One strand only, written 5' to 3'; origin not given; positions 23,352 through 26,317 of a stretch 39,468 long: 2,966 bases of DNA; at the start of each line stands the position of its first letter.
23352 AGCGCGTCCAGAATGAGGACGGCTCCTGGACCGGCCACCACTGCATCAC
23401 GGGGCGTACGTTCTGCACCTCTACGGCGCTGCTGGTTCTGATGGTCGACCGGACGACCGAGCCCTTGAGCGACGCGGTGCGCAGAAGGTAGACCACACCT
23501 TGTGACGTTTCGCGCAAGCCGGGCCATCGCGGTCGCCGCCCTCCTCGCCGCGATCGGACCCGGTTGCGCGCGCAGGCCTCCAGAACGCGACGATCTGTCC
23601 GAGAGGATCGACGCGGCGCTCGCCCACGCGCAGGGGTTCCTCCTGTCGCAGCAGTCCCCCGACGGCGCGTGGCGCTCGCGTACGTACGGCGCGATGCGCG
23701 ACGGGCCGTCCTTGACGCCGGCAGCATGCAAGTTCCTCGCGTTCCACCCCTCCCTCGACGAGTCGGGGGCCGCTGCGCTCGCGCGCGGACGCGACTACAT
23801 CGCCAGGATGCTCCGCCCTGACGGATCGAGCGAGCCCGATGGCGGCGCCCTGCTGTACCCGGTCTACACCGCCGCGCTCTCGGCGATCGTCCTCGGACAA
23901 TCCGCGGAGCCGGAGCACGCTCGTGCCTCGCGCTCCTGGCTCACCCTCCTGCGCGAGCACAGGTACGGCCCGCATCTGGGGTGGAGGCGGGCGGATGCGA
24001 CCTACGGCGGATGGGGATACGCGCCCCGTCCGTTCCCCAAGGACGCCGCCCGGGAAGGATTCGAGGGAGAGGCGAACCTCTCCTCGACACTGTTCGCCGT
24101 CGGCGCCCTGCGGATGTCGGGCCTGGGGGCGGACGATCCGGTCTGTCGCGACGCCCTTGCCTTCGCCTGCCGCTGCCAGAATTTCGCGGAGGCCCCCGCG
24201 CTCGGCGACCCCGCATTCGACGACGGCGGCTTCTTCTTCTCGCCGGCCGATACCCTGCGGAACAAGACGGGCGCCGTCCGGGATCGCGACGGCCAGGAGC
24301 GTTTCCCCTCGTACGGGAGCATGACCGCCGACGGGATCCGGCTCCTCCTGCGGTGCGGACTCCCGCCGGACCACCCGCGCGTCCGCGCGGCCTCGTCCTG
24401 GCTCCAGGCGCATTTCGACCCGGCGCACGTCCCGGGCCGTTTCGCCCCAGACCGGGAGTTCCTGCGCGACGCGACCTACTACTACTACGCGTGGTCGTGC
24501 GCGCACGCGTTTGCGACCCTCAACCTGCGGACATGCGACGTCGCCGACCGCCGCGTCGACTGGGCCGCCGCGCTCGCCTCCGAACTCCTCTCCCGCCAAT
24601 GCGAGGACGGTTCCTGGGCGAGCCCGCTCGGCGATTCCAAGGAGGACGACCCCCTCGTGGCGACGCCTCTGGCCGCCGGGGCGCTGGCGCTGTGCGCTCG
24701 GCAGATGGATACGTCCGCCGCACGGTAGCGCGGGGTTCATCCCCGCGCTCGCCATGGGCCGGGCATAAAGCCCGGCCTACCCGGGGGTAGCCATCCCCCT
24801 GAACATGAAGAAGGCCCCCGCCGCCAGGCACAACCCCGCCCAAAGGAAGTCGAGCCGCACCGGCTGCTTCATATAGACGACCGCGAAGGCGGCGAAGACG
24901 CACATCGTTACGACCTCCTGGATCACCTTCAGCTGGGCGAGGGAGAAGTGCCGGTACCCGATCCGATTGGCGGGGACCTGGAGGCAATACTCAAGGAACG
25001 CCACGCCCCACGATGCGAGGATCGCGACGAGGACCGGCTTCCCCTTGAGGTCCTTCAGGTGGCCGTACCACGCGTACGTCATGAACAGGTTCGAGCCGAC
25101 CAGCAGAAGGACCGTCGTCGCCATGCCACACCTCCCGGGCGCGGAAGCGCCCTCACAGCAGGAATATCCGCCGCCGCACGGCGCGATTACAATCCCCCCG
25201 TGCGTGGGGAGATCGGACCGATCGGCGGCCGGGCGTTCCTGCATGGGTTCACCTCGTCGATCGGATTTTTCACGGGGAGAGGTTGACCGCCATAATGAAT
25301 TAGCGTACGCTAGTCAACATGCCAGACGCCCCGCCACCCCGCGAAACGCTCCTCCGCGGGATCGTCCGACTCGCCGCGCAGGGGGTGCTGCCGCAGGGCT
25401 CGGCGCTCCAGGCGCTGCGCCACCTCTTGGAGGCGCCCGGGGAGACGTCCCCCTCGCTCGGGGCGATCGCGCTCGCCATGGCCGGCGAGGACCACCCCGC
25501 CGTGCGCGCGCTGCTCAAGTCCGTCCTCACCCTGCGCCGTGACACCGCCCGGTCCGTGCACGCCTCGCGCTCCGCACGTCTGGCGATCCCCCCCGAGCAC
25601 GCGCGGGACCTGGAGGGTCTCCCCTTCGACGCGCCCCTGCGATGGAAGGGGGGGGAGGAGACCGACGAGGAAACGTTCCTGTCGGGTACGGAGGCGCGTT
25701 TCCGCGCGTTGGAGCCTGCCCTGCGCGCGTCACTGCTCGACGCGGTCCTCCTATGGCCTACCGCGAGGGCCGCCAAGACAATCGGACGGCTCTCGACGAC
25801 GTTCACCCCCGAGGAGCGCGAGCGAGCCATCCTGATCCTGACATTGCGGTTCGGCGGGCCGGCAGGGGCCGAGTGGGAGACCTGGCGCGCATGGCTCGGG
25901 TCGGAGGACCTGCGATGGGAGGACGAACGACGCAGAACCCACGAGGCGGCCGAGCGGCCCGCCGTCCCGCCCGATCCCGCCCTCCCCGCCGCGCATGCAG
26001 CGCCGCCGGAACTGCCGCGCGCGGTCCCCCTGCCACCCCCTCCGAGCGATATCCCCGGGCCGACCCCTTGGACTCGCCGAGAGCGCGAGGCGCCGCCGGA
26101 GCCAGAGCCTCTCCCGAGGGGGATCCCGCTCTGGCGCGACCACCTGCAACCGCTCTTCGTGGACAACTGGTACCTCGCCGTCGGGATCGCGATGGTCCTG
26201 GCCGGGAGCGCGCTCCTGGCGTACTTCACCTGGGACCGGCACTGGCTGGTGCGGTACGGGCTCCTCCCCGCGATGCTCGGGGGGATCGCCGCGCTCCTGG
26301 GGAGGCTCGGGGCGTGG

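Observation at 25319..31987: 2,222-aa membrane protein with ~60 hydrophobic segments and no recognisable domain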

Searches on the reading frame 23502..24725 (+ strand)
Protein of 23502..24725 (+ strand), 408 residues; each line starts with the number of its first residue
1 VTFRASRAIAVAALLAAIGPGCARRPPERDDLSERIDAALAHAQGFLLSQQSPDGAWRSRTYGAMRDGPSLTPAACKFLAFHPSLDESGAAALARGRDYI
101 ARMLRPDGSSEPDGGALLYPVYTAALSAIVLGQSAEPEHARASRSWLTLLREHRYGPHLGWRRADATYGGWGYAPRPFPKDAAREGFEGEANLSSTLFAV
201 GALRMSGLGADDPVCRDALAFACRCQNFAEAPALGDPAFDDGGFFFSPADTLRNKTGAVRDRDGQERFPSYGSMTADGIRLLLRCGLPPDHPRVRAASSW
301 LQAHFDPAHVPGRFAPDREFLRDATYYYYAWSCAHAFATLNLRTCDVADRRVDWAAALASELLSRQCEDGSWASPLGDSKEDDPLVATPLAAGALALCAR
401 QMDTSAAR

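Call 13: search_protein_families(library=pfam, proteins=[window:23502-24725:+], max_evalue=0.001)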
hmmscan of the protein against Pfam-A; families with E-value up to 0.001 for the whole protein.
window:23502-24725:+ (408 aa): 1 family
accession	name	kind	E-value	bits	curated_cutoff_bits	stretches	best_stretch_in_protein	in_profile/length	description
PF13249.12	SQHop_cyclase_N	-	0.0003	20.5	26.2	0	188-221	69-102/291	Squalene-hopene cyclase N-terminal domain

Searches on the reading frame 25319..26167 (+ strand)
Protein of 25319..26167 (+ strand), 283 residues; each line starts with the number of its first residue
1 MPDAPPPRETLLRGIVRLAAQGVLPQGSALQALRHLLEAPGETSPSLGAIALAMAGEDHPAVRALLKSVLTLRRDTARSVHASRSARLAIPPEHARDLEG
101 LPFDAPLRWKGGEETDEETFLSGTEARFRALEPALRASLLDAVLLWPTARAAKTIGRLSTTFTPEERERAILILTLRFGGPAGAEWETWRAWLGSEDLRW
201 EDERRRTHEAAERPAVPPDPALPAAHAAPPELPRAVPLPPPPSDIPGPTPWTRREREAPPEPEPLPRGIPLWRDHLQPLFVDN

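Call 52: find_homologous_proteins(query=A5, max_evalue=0.01)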
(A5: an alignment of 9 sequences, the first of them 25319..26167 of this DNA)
Query A5 (9 sequences): 8000 candidates shared short words with the query, none scored E <= 0.01.
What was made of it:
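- Tried and rejected: The 8,000-candidate cap filled without adding members (probably with Ala/Leu/Pro-rich word matches), and call 52 returned nothing at all, not even family members.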

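Call 55: search_protein_families(library=pfam, proteins=[window:25319-26167:+], max_evalue=1)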
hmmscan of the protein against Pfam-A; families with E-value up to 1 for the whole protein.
window:25319-26167:+ (283 aa): 0 families

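Call 79: search_solved_structures(query=A5, max_evalue=10)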
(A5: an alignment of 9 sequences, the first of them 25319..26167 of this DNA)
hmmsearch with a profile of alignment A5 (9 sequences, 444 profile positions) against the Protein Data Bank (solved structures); distinct sequences matched with E-value up to 10: 3.
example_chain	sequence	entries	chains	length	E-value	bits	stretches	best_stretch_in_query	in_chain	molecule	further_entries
6c14_A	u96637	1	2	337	0.33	13.3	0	396-430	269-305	Protocadherin-15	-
5d18_A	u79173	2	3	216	0.76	12.1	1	46-153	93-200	TetR family transcriptional regulator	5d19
6c13_A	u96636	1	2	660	2.3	10.5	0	396-430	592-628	Protocadherin-15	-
